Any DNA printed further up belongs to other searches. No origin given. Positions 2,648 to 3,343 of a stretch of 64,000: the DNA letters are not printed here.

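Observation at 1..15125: Tandem, diverged three-gene T9SS-cargo cassette (LRR protein / small sorting-signal-like protein / giant surface protein)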

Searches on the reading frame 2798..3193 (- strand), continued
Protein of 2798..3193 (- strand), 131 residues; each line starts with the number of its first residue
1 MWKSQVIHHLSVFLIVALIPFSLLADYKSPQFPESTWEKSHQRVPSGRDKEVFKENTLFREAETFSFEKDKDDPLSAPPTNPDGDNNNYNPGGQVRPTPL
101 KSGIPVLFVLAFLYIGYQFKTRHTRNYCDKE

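Call 42: find_encoding_contigs(protein=P0001, flank=10000, max_places=4)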
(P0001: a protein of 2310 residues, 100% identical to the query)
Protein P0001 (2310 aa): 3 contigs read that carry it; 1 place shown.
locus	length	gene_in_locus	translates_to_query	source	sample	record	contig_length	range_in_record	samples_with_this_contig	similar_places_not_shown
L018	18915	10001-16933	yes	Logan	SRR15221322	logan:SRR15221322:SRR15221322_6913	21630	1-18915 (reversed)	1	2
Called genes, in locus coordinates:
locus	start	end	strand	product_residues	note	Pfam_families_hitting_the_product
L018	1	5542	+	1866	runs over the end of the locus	-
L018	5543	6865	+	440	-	-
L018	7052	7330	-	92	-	-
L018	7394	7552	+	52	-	-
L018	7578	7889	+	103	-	-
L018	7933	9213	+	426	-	PF18962:Por_Secre_tail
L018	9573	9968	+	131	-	-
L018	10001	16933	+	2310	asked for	-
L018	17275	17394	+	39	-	-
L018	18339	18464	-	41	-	-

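Call 61: find_encoding_contigs(protein=P0009, flank=6000, max_places=2)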
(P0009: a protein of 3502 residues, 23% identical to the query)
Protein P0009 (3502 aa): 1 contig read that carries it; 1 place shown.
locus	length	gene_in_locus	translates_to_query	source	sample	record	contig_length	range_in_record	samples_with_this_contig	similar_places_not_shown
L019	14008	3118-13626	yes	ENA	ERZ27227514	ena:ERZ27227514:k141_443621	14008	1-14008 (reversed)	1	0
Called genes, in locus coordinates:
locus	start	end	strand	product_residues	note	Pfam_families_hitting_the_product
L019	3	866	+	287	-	?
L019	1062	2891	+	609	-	-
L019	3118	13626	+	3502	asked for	-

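Call 62: find_encoding_contigs(protein=P0013, flank=6000, max_places=2)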
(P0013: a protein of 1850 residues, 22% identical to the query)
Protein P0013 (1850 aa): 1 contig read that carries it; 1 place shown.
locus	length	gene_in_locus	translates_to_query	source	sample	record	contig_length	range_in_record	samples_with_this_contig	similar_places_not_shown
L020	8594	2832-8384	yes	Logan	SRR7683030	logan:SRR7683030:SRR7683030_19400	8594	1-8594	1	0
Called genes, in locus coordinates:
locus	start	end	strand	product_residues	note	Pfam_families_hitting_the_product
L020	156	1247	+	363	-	-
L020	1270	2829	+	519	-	-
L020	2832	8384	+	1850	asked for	-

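Call 64: search_protein_families(library=pfam, proteins=[L019:1062-2888:+, L020:156-1244:+, L020:1270-2826:+, L009:6623-8116:+, L005:17094-17552:+, L007:20648-25381:-], max_evalue=0.1)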
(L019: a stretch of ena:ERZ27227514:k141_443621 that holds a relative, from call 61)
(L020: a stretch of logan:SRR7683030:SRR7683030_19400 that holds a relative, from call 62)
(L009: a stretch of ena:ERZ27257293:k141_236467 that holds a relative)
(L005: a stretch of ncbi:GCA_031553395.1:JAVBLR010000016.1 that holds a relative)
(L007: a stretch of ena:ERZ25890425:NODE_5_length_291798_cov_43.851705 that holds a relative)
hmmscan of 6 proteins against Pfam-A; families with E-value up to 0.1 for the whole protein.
L019:1062-2888:+ (609 aa): 2 families
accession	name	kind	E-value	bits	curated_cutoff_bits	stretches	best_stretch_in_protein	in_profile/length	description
PF20944.2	StcE_b-sandwich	-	0.0037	17.7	27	0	251-306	3-58/75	Metalloprotease StcE, beta-sandwich domain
PF22414.1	Hia_Tpr_ring_dom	-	0.034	14.3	27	1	473-497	8-34/37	Trimeric autotransporter adhesin, Trp ring domain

L020:156-1244:+ (363 aa): 1 family
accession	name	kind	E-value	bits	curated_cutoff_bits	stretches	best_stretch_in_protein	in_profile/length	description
PF08842.16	Mfa2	-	8.1e-76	255.7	21.2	1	31-360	3-277/277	Fimbrillin-A associated anchor proteins Mfa1 and Mfa2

L020:1270-2826:+ (519 aa): 1 family
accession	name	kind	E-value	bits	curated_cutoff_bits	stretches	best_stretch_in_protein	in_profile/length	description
PF00754.31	F5_F8_type_C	-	0.05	14.2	28.2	0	80-128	35-82/127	F5/8 type C domain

L009:6623-8116:+ (498 aa): 2 families
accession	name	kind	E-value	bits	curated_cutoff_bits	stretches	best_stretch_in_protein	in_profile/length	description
PF18962.6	Por_Secre_tail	-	7.4e-11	42.6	27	1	425-491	1-71/75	Secretion system C-terminal sorting domain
PF12930.12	DUF3836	-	0.0044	17.3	25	0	326-368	47-89/127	Family of unknown function (DUF3836)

L005:17094-17552:+ (153 aa): 0 families

L007:20648-25381:- (1577 aa): 1 family
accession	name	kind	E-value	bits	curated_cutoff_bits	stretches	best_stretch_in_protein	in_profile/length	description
PF18962.6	Por_Secre_tail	-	0.0047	17.6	27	1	1523-1576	20-75/75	Secretion system C-terminal sorting domain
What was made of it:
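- Closest known: Mfa5 of Porphyromonas gingivalis. Same: A distant relative of the giant (P0013) sits in an Mfa2-containing operon (call 64).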

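Call 68: find_related_loci(query=A7, collection=metagenome_contigs, flank=9000)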
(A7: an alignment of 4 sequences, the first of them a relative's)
Query A7 (141 aa) in metagenome_contigs; peptide patterns used: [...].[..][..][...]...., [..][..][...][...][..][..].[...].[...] (x = any residue, [..] = any of these).
446 stretches matched a pattern; 1 encode a relative of the query (tblastn E <= 1e-3); 1 distinct loci.
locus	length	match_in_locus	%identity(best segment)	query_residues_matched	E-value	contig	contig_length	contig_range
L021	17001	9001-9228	47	53-126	5e-17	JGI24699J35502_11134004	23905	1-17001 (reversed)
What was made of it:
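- Tried and rejected: A four-sequence alignment found only the contig already known (call 68).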

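Call 78: search_protein_representatives(alignment_id=A8)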
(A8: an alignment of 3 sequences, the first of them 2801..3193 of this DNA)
Query: 3 sequences, 134 profile positions. Proteins with E-value up to 0.001 (for the whole library): 15; up to 1e-10: 12; up to 1e-30: 2. The best 15 are listed.
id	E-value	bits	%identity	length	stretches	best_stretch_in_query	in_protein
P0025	1.7e-63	228.8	-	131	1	1-134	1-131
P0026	3.8e-62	224.4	-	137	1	2-134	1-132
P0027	3.6e-30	120.9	-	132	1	1-124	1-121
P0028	6.4e-16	74.8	-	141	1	13-129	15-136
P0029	3.0e-15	72.6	-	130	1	1-120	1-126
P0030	7.1e-14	68.2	-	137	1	6-125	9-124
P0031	2.2e-13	66.6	-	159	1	11-121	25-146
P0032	6.0e-13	65.2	-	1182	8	25-73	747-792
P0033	1.2e-12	64.3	-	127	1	12-120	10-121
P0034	1.9e-12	63.6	-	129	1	12-128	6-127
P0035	2.5e-12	63.1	-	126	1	6-115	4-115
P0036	9.5e-11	58.1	-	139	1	11-120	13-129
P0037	1.2e-10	57.7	-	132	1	29-119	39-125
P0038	1.1e-06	44.9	-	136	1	33-119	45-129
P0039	2.1e-06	44.0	-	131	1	10-111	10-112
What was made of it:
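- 2798..3193 (-): Copy 1 small protein, 131 aa. It has a signal peptide, an acidic segment, an APP...PGG motif, a C-terminal transmembrane helix and a basic tail. The family has 14 small representatives among 1.84 billion proteins (call 78).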

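Call 87: search_protein_families(library=pfam, proteins=[P0004, P0005, P0007, P0008], max_evalue=0.1)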
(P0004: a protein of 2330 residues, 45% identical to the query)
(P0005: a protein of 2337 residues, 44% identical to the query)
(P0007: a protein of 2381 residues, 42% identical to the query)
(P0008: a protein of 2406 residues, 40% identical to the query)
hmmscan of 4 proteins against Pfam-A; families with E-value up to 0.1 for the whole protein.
P0004 (2330 aa): 1 family
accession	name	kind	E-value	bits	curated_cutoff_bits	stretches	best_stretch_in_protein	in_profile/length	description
PF22704.2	CBM13-like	-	0.094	13.3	30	0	72-110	19-59/82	Alpha-galactosidase, CBM13 domain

P0005 (2337 aa): 0 families

P0007 (2381 aa): 0 families

P0008 (2406 aa): 3 families
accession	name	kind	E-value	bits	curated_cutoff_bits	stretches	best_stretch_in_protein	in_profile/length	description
PF07705.17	CARDB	-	0.00094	19.8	22.7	1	1571-1619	17-63/101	CARDB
PF05925.17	IpgD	-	0.014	14.3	22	1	208-254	178-224/580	Enterobacterial virulence protein IpgD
PF20623.4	Sgo0707_N2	-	0.047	13.6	27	0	937-979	49-91/141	Sgo0707 N2 domain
